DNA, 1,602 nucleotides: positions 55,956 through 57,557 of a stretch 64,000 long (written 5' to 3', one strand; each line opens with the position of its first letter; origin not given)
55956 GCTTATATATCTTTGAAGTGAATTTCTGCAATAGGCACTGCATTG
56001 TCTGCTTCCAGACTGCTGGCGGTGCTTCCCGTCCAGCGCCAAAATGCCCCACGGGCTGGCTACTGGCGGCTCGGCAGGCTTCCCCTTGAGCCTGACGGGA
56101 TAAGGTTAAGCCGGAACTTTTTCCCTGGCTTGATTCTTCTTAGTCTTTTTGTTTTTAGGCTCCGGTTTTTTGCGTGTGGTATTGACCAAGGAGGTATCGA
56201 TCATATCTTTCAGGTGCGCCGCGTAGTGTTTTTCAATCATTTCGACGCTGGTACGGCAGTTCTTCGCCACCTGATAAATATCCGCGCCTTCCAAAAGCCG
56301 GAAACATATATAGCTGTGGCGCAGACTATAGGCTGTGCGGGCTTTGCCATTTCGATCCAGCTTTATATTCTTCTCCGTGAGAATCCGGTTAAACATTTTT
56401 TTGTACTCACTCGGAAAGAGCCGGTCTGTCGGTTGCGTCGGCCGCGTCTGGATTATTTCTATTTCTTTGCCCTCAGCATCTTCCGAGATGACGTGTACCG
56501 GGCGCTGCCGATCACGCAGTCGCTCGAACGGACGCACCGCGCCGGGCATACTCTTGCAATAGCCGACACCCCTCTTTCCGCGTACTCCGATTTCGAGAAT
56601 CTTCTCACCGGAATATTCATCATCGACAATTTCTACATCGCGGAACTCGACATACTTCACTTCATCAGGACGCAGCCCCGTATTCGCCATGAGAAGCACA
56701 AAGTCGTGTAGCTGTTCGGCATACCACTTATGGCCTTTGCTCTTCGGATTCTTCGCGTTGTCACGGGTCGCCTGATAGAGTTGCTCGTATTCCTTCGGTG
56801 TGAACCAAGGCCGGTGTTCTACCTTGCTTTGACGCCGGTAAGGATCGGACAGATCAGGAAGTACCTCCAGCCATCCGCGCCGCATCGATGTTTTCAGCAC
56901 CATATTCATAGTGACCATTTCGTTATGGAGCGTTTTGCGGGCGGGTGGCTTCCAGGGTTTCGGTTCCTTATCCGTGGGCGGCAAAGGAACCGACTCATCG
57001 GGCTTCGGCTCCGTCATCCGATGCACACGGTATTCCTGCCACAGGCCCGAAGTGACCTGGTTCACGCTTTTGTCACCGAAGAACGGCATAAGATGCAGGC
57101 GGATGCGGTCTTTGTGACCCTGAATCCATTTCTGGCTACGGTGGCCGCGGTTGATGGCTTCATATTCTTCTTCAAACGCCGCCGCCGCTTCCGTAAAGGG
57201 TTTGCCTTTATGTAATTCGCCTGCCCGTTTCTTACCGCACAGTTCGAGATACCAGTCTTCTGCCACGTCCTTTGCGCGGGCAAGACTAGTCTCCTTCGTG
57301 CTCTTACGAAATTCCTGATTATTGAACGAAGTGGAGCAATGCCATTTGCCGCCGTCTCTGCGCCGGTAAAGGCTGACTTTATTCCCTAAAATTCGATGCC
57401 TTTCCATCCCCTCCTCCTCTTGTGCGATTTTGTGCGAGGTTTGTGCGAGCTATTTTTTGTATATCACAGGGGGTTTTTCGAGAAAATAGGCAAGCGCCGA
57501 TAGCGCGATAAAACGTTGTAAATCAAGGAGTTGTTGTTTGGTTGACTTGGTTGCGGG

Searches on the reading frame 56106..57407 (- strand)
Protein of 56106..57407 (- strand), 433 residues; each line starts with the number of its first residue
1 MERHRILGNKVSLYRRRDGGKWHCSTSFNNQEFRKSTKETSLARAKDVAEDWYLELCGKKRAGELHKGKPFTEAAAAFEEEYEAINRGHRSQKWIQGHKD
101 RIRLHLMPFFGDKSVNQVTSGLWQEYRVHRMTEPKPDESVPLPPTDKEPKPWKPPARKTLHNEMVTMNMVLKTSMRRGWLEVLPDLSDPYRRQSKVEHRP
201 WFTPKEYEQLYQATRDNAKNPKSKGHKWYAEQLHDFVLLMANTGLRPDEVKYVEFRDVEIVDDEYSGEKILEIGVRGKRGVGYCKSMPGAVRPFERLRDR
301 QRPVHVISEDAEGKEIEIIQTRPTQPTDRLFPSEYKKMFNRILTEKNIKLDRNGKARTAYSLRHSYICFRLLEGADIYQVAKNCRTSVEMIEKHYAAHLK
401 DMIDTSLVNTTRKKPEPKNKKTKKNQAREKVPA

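Call 56: search_protein_families(library=pfam, proteins=[window:56106-57407:-], max_evalue=0.0001)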
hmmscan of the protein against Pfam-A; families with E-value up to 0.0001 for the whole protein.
window:56106-57407:- (433 aa): 1 family
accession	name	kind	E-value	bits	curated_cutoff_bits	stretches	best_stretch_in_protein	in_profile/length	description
PF00589.27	Phage_integrase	-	4.1e-05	23.9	27.1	0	201-398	2-168/172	Phage integrase family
